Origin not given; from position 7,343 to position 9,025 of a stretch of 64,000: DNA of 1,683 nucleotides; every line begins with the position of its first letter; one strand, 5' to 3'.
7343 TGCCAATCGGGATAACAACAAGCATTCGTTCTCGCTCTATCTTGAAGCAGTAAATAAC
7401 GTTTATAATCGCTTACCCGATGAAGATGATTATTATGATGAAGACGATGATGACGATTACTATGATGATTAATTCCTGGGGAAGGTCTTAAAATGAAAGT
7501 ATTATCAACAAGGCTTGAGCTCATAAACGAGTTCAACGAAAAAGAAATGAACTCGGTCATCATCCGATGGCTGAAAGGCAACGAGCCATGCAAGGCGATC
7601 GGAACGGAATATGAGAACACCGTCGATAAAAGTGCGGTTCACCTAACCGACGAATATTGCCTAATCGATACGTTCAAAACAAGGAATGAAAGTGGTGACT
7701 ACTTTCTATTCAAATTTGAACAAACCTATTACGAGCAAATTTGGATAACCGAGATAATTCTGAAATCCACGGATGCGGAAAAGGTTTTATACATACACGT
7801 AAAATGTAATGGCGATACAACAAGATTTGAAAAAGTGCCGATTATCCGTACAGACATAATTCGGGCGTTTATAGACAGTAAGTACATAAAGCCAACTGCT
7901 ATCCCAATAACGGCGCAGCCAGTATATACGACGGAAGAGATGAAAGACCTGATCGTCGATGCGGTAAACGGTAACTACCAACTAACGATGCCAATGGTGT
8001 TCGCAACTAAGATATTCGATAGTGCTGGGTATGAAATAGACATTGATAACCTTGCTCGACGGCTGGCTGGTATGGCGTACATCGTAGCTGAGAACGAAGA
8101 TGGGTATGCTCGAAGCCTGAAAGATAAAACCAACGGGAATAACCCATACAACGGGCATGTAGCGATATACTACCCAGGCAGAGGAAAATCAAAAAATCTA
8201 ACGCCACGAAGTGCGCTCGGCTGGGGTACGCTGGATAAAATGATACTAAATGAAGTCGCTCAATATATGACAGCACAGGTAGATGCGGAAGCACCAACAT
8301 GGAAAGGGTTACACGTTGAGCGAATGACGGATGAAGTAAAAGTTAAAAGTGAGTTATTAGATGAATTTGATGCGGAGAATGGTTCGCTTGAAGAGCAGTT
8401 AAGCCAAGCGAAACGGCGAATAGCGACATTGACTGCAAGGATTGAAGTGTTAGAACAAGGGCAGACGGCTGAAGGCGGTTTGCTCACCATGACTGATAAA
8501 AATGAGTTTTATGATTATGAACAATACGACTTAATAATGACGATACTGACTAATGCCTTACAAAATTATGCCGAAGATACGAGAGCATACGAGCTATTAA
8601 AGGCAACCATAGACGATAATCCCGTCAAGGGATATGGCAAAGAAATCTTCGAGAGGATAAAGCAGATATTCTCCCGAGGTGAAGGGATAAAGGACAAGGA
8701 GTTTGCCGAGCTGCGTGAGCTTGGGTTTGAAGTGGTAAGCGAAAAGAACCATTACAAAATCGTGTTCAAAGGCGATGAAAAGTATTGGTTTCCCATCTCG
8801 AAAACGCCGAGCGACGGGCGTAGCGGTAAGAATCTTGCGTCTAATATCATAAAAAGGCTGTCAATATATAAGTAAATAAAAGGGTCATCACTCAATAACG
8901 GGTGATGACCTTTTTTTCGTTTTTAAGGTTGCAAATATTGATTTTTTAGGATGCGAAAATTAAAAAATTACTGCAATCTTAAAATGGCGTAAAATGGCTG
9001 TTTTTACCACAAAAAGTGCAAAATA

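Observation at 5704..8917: Three-gene cargo cassette (membrane-anchored protein, minimal Pol-beta nucleotidyltransferase, 460-aa coiled-coil protein): candidate undescribed defence system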

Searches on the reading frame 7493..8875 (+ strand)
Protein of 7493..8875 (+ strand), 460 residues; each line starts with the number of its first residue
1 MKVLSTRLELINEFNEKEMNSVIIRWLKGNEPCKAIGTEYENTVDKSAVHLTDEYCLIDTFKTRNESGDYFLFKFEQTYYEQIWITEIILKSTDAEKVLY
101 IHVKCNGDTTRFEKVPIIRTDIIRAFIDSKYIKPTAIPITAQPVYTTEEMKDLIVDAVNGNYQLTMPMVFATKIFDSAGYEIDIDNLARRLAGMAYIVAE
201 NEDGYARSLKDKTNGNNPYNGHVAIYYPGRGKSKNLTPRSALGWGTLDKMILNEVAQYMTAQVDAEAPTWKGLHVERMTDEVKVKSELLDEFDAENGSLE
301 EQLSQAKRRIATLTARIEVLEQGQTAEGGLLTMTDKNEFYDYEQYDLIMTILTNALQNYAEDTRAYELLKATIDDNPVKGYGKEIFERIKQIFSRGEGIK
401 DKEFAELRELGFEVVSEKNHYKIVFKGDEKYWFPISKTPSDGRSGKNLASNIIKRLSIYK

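Call 3: search_protein_families(library=pfam, proteins=[window:7493-8875:+], max_evalue=1)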
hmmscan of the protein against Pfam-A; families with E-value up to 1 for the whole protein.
window:7493-8875:+ (460 aa): 4 families
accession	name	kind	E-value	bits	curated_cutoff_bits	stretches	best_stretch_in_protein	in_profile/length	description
PF14818.11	SOGA1-2-like_CC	-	0.0052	17.1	26.6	1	285-314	18-47/54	SOGA 1/2-like, coiled-coil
PF23735.1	KIF9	-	0.0067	17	31.9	1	286-374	24-110/140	Kinesin-like protein KIF9 domain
PF21810.3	DUF6880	-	0.038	13.4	27.3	1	239-360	65-180/472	Family of unknown function (DUF6880)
PF14197.11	Cep57_CLD_2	-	0.047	14.2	27.1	1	274-322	11-59/67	Centrosome localisation domain of PPC89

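Call 4: search_protein_families(library=padloc, proteins=[window:7493-8875:+], max_evalue=1)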
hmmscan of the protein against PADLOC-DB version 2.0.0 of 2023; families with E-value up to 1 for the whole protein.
window:7493-8875:+ (460 aa): 2 families
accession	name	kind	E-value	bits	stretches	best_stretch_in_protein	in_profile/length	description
PDLC04161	HEC-07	-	1.3e-06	25.7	2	79-211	103-237/553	-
PDLC02910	HicA-like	-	0.0066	14.3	1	411-452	20-58/61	-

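Call 5: search_protein_families(library=ncbifam, proteins=[window:7493-8875:+], max_evalue=1)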
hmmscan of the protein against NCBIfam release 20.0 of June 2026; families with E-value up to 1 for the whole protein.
window:7493-8875:+ (460 aa): 2 families
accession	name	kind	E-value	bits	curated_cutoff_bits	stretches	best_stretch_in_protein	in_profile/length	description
TIGR02977.1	phageshock_pspA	equivalog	0.072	12.8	242.95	1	274-352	100-178/219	phage shock protein PspA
NF007633.0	PRK10296.1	equivalog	0.072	12.6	264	1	250-312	153-215/280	transcriptional regulator ChbR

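Call 6: search_protein_families(library=phrogs, proteins=[window:7493-8875:+], max_evalue=1)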
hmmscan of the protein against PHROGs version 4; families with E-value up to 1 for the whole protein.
window:7493-8875:+ (460 aa): 2 families
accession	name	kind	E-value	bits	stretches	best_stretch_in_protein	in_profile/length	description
phrog_2053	-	unknown function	6.9e-09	36.4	1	405-452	14-61/72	-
phrog_2089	-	unknown function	0.00012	22.9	1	406-451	38-84/107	-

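Call 9: search_solved_structures(query=window:7493-8875:+, max_evalue=10)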
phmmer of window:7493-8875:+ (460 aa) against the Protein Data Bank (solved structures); distinct sequences matched with E-value up to 10: 0.

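Call 22: find_homologous_proteins(query=window:7493-8875:+)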
Query window:7493-8875:+ (460 aa): 36 proteins with E <= 0.001 among 5527 candidates.
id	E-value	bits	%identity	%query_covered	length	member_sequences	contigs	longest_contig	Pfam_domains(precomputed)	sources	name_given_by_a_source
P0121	3.5e-295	997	96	100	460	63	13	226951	-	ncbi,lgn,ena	-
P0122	2.6e-256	869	83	100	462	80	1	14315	-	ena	-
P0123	1.3e-192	659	60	100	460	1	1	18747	-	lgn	-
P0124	2.8e-187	641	85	72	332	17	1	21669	-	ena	-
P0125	1.6e-178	612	59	100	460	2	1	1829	-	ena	-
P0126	1.3e-175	603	57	100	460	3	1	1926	-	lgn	-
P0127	9.9e-164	564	81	68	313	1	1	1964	-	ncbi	-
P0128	1.3e-133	464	49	100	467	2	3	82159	-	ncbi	-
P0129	6.8e-132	459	49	100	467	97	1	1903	-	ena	-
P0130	2.6e-130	454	48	100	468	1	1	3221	-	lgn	-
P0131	9.5e-130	452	46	100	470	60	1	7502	-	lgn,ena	-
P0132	7.7e-127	442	45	100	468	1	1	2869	-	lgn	-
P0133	2.4e-123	431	42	100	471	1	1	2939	-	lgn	-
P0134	4.0e-123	430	46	100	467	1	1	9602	-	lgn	-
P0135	7.3e-123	429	44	100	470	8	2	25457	-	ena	-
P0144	6.8e-107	376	39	100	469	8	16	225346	-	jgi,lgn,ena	-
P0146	7.6e-106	373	42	100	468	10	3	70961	-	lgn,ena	-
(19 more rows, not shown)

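Call 23: find_encoding_contigs(protein=P0144, flank=7000, max_places=3)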
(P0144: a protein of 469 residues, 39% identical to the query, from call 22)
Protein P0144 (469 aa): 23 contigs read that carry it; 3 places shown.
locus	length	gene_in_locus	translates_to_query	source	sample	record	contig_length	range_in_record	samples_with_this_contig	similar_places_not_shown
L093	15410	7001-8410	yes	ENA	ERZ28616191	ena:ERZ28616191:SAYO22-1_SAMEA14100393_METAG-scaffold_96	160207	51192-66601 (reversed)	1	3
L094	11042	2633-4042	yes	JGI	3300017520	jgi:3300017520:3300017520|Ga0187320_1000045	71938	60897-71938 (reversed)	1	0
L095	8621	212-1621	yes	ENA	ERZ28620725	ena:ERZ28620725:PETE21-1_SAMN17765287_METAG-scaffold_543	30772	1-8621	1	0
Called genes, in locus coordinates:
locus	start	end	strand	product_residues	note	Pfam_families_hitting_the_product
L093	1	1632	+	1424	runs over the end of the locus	PF16593:Cas9-BH, PF16592:Cas9_REC, PF13395:HNH_4, PF22702:Cas9_RuvC, PF16595:Cas9_PI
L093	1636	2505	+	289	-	PF01867:Cas_Cas1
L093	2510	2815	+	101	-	PF09827:CRISPR_Cas2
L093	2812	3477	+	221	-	PF09711:Cas_Csn2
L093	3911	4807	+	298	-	-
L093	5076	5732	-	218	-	PF01381:HTH_3, PF12844:HTH_19 (weak), PF13443:HTH_26 (weak)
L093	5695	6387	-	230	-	PF13151:DUF3990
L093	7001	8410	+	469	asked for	-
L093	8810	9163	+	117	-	-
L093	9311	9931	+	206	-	PF02525:Flavodoxin_2 (weak), PF03358:FMN_red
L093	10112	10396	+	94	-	PF01250:Ribosomal_S6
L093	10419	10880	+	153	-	PF00436:SSB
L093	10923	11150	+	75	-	PF01084:Ribosomal_S18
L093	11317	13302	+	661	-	PF24898:GGDEF_GdpP, PF01368:DHH, PF02272:DHHA1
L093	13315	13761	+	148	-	PF01281:Ribosomal_L9_N, PF03948:Ribosomal_L9_C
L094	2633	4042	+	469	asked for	-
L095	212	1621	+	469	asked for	-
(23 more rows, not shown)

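Call 24: find_encoding_contigs(protein=P0128, flank=7000, max_places=3)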
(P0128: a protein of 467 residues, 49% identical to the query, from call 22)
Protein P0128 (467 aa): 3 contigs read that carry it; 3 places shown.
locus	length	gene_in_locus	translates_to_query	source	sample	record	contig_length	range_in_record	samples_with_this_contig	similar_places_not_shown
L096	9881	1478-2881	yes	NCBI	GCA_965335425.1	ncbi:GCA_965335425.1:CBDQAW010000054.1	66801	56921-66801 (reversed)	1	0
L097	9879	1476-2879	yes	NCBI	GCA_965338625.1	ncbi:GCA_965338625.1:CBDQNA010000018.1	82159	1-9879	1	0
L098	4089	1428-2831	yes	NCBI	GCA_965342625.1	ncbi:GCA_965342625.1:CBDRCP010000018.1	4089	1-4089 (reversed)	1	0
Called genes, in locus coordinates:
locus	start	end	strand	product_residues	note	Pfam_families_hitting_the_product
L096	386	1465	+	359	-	PF14622:Ribonucleas_3_3, PF00636:Ribonuclease_3, PF00035:dsrm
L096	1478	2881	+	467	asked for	-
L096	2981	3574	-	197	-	-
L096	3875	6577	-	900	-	-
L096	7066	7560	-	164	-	PF00293:NUDIX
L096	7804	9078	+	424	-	PF00709:Adenylsucc_synt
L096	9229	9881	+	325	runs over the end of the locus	PF16654:DAPDH_C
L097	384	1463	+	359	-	PF14622:Ribonucleas_3_3, PF00636:Ribonuclease_3, PF00035:dsrm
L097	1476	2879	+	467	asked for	-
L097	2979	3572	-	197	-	-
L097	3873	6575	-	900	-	-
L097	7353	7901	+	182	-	PF00719:Pyrophosphatase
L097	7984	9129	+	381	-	-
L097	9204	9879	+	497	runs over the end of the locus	-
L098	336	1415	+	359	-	PF14622:Ribonucleas_3_3, PF00636:Ribonuclease_3, PF00035:dsrm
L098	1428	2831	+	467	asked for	-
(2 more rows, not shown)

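Call 25: find_encoding_contigs(protein=P0146, flank=7000, max_places=3)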
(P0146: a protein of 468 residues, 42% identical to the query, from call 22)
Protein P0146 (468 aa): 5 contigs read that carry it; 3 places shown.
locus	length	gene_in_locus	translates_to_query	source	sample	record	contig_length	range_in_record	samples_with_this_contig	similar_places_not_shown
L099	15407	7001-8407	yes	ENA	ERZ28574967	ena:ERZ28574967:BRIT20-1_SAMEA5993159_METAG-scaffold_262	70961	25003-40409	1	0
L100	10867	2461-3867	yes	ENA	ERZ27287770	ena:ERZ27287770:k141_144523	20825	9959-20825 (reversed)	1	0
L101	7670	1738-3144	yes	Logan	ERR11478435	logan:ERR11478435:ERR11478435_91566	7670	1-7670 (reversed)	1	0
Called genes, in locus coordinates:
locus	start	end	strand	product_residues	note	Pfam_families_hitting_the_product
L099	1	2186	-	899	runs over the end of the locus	PF08531:Bac_rhamnosid_N, PF05592:Bac_rhamnosid, PF17389:Bac_rhamnosid6H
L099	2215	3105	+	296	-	PF12833:HTH_18, PF00165:HTH_AraC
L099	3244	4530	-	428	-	PF04295:GD_AH_second, PF20629:GD_AH_C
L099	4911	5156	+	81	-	-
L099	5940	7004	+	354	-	PF14622:Ribonucleas_3_3, PF00636:Ribonuclease_3, PF00035:dsrm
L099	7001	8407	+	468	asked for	-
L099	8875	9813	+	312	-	PF12833:HTH_18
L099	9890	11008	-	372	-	PF01636:APH, PF01633:Choline_kinase (faint)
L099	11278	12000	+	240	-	PF04298:Zn_peptidase_2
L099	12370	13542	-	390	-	PF00438:S-AdoMet_synt_N, PF02772:S-AdoMet_synt_M, PF02773:S-AdoMet_synt_C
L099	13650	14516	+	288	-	PF04055:Radical_SAM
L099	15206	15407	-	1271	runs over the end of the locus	PF04997:RNA_pol_Rpb1_1, PF00623:RNA_pol_Rpb1_2, PF04983:RNA_pol_Rpb1_3, PF05000:RNA_pol_Rpb1_4, PF04998:RNA_pol_Rpb1_5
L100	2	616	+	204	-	?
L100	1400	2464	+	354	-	PF14622:Ribonucleas_3_3, PF00636:Ribonuclease_3, PF00035:dsrm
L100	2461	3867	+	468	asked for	-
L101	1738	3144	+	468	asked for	-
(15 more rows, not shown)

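Call 32: predict_structure(alignment_id=A2)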
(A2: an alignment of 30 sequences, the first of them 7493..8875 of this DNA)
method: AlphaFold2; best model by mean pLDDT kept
length: 460 residues; sequences in the alignment: 30
mean_pLDDT: 84.9   pTM: 0.61
mean pLDDT of the five models: 84.9, 84.1, 83.5, 83.3, 83.2
residues with pLDDT >= 90: 160; 70-90: 258; 50-70: 37; < 50: 5
segments of 3 or more residues with pLDDT < 50: 324-328
pLDDT, mean of each block of 10 residues (from residue 1): 90 93 93 90 90 92 92 91 92 93 82 78 92 92 92 91 93 86 91 94 86 88 88 79 75 90 89 88 85 73 75 67 49 76 85 89 88 83 82 72 84 84 85 79 76 83
secondary structure, 60 per line:
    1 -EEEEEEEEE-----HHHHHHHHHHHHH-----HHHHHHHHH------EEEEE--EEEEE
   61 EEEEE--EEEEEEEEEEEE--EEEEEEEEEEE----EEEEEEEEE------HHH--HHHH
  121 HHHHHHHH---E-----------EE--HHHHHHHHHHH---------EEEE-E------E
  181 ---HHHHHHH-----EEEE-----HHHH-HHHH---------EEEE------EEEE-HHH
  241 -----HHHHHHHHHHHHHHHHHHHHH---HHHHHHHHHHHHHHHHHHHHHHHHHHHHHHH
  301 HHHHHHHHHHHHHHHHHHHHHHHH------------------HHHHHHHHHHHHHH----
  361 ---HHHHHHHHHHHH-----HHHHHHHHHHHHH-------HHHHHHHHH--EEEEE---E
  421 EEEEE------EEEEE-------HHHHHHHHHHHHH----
elements in order: E2-10 H16-28 H34-42 E49-53 E56-65 E68-79 E82-92 E97-105 H117-128 H148-158 E168-171 H184-190 E196-199 H205-208 H210-213 E223-226 E233-236 H246-266 H270-324 H343-356 H364-375 H381-393 H401-409 E412-416 E420-425 E432-436 H444-456

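Call 37: fold_search(model_id=the predicted structure, library=pdb)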
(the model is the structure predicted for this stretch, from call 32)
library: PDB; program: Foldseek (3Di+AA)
matches with E <= 10: 1357; with E <= 0.001: 0
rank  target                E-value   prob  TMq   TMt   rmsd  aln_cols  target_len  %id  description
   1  7szg_A                5.1e-03  0.89  0.14  0.18  11.7       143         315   13  Structure of the Rieske Non-heme Iron Oxygenase GxtA Pressurized with Xenon (released 2022-01-19)
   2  7szg_C                6.7e-03  0.93  0.16  0.21  15.1       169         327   11  Structure of the Rieske Non-heme Iron Oxygenase GxtA Pressurized with Xenon (released 2022-01-19)
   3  6zgp_A                7.5e-03  0.85  0.12  0.14  14.7       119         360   17  Crystal structure of the quaternary ammonium Rieske monooxygenase CntA in complex with inhibitor MMV12 (MMV020670) (released 2020-11-18)
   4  3w9k                  8.3e-03  0.51  0.09  0.23  15.4       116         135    8  Crystal structure of thermoacidophile-specific protein STK_08120 complexed with myristic acid (released 2013-07-17)
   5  7szh_B                8.8e-03  0.90  0.16  0.20  12.2       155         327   12  Structure of the Rieske Non-heme Iron Oxygenase SxtT with beta-saxitoxinol Bound (released 2022-01-19)
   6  7szg_B                9.3e-03  0.92  0.15  0.21  11.8       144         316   12  Structure of the Rieske Non-heme Iron Oxygenase GxtA Pressurized with Xenon (released 2022-01-19)
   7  3apo                  9.3e-03  0.85  0.17  0.12  15.0       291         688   11  Crystal structure of full-length ERdj5 (released 2011-04-20)
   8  6zgp_I                9.8e-03  0.80  0.14  0.17  13.5       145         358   14  Crystal structure of the quaternary ammonium Rieske monooxygenase CntA in complex with inhibitor MMV12 (MMV020670) (released 2020-11-18)
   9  7sze_A                1.0e-02  0.90  0.16  0.22  13.7       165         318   10  Structure of the Rieske Non-heme Iron Oxygenase GxtA with Saxitoxin Bound (released 2022-01-19)
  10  7szh_C                1.0e-02  0.89  0.15  0.20  10.9       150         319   13  Structure of the Rieske Non-heme Iron Oxygenase SxtT with beta-saxitoxinol Bound (released 2022-01-19)
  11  6wnd_A                1.2e-02  0.94  0.17  0.24  11.3       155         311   10  Structure of the Rieske non-heme iron oxygenase GxtA with dideoxysaxitoxin bound (released 2020-06-17)
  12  7szh_A                1.2e-02  0.72  0.13  0.17  12.5       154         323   12  Structure of the Rieske Non-heme Iron Oxygenase SxtT with beta-saxitoxinol Bound (released 2022-01-19)
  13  6wn3_A                1.3e-02  0.87  0.15  0.20  12.1       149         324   11  Structure of the Rieske non-heme iron oxygenase SxtT (released 2020-06-17)
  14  6wnc_A                1.4e-02  0.90  0.15  0.21  10.6       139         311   12  Structure of the Rieske non-heme iron oxygenase GxtA (released 2020-06-17)
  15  7szf_B                1.4e-02  0.80  0.15  0.20  14.4       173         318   10  Structure of the Rieske Non-heme Iron Oxygenase GxtA with beta-Saxitoxinol Bound (released 2022-01-19)
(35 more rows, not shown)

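Call 56: search_solved_structures(query=A2, max_evalue=10, show_alignments=2)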
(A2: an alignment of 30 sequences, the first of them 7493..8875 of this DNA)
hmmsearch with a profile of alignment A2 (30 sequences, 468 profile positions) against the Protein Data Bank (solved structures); distinct sequences matched with E-value up to 10: 47.
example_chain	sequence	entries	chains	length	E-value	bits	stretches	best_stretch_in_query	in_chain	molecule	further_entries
2zxx_A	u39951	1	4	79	0.0039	19.3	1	275-328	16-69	Geminin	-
3n4x_A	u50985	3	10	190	0.0048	19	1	272-339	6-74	Monopolin complex subunit CSM1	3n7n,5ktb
1uii_A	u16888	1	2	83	0.012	17.7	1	277-327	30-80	Geminin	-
4bry_A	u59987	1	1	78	0.012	17.6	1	277-327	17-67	GEMININ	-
2w6a_A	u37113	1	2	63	0.024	16.7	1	276-320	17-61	ARF GTPASE-ACTIVATING PROTEIN GIT1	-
4zry_B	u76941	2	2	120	0.037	16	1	237-328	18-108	Keratin, type II cytoskeletal 1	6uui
2wvr_A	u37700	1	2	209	0.046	15.8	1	277-329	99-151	GEMININ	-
5dol_A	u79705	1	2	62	0.087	14.8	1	285-334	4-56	Initiation-control protein YabA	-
4bry_B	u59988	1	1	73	0.13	14.3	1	278-324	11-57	MULTICILIN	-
3mqb_A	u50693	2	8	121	0.14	14.2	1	257-323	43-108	Bone marrow stromal antigen 2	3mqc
3nwh_A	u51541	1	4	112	0.2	13.6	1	257-322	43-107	Bone marrow stromal antigen 2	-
1t6f_A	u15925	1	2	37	0.26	13.2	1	288-320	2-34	Geminin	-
7som_T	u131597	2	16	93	0.27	13.2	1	289-325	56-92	Flagellar WD repeat-containing protein Pf20 | Flagellar associated protein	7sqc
3mq7_A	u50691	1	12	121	0.28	13.2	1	256-323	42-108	Bone marrow stromal antigen 2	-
8ieb_A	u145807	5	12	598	0.37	12.8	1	249-315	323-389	Probable G-protein coupled receptor 156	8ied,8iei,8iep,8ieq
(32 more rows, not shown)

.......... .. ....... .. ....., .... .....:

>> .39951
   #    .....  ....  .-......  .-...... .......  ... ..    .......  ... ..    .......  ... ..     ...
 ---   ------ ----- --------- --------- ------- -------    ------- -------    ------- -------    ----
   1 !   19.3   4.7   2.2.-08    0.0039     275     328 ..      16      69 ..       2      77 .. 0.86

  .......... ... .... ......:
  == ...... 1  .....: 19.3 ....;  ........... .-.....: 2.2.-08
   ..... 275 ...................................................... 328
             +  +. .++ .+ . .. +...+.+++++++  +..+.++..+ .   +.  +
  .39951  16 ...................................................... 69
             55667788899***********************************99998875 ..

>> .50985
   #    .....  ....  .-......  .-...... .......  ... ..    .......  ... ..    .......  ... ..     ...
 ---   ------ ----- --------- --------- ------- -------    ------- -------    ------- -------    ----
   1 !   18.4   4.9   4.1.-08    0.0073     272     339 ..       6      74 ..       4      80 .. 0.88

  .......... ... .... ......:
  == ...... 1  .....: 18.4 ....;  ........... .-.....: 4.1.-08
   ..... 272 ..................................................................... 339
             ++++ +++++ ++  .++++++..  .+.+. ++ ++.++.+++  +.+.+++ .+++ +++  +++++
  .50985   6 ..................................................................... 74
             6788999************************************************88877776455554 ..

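Call 66: find_related_loci(query=A5, collection=metagenome_contigs, flank=6000)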
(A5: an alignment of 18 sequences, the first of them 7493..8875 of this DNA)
Query A5 (460 aa) in metagenome_contigs; peptide patterns used: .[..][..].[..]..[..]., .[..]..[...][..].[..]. (x = any residue, [..] = any of these).
179 stretches matched a pattern; 54 encode a relative of the query (tblastn E <= 1e-3); 54 distinct loci.
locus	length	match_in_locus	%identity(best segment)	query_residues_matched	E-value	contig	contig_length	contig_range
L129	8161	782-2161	100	1-460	0e+0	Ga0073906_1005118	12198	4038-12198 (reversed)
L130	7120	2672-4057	85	1-460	0e+0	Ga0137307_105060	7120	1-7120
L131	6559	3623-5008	85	1-460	0e+0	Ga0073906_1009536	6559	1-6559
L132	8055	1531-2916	85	1-460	0e+0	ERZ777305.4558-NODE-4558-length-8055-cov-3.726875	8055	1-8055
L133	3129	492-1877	85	1-460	0e+0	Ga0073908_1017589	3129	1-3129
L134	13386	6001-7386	82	1-460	0e+0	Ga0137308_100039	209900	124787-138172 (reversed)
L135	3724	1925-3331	46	1-459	6e-142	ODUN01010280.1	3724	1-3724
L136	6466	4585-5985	44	1-460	2e-131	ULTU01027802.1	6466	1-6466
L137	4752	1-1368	44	12-460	2e-128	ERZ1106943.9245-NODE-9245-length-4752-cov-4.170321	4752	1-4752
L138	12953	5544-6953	42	1-460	6e-127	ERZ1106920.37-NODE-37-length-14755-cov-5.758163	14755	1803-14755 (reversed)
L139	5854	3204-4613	42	1-460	3e-126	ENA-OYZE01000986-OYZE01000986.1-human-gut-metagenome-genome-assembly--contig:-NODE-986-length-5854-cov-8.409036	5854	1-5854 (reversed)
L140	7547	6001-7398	43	1-460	5e-126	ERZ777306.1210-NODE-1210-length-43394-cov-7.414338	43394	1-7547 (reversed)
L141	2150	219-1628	42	1-460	9e-134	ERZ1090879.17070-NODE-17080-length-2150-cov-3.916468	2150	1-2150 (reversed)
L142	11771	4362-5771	41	1-460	1e-125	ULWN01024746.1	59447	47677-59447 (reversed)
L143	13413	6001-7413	40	1-460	3e-123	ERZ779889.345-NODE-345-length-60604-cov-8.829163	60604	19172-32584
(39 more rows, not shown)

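Call 78: search_protein_families(library=padloc, alignment_id=A2, max_evalue=0.01)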
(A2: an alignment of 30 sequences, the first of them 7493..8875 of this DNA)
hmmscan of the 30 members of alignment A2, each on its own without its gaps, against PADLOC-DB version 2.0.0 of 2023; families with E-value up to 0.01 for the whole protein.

A. member 1, window:7493-8875:+ (460 aa): 2 families
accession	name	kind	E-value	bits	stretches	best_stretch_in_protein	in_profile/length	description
PDLC04161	HEC-07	-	1.3e-06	25.7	1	79-211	103-237/553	-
PDLC02910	HicA-like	-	0.0066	14.3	0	411-452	20-58/61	-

B. families by the number of members that match (of 30 scanned): 11 families
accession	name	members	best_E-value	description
PDLC04161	HEC-07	25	3.2e-14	-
PDLC02910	HicA-like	18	2.8e-07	-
PDLC04159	HEC-07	2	0.0014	-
PDLC02066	Cas1b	1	0.00037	-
PDLC03862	LmuB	1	0.0004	-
PDLC00650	ZorA3|ZorA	1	0.0011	MotA/ExbB/TolQ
PDLC03158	Specificity_I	1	0.0039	Type I specificity subunit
PDLC04158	HEC-07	1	0.0041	-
PDLC00551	JetC2|JetC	1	0.0042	DUF3584 domain; MukB-like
PDLC03859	LmuB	1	0.0055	-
PDLC00649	ZorA3|ZorA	1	0.0098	MotA/ExbB/TolQ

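Call 90: find_related_loci(query=A5, collection=viral_contigs, flank=6000)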
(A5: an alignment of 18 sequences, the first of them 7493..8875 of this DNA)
Query A5 (460 aa) in viral_contigs; peptide patterns used: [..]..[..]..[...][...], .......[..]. (x = any residue, [..] = any of these).
103 stretches matched a pattern; 14 encode a relative of the query (tblastn E <= 1e-3); 14 distinct loci.
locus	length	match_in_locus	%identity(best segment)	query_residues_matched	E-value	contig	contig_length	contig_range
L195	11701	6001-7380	97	1-460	0e+0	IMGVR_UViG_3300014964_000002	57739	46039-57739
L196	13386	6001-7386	85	1-460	0e+0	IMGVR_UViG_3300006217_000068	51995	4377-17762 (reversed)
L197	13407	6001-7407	42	1-460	7e-115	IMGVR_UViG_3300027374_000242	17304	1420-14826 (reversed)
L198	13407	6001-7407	44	1-460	4e-123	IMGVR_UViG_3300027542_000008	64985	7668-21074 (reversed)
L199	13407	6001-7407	44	1-460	4e-123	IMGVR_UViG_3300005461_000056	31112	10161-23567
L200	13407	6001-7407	44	1-460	4e-123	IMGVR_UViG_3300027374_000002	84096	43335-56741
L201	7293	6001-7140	28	122-453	4e-39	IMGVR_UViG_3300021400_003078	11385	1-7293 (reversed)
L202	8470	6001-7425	24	1-456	9e-36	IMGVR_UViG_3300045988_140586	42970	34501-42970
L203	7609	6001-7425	24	1-456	2e-35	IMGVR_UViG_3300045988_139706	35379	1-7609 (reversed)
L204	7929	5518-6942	24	1-456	2e-35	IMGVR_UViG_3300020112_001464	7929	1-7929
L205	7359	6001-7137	28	123-453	3e-30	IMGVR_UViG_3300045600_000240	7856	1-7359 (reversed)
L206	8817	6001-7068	26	123-456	3e-30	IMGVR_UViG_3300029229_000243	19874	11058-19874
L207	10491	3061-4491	24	1-454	2e-36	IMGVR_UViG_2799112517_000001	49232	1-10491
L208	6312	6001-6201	43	387-453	4e-10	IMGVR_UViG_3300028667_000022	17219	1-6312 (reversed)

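Call 110: search_protein_families(library=pfam, proteins=[L099:5940-7004:+], max_evalue=0.01)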
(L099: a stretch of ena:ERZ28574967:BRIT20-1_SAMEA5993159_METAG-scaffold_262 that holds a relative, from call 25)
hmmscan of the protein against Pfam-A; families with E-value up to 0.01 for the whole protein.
L099:5940-7004:+ (354 aa): 4 families
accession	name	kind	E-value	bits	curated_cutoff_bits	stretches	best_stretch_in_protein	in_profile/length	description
PF14622.11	Ribonucleas_3_3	-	1.2e-18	68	35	1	20-142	2-111/128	Ribonuclease-III-like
PF00035.32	dsrm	-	1.3e-18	67.7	23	1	278-342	1-63/66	Double-stranded RNA binding motif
PF00636.31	Ribonuclease_3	-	6.8e-14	52.9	27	1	43-142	1-101/102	Ribonuclease III domain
PF14709.13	DND1_DSRM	-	0.0017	19.1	25.7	1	277-343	2-77/80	double strand RNA binding domain from DEAD END PROTEIN 1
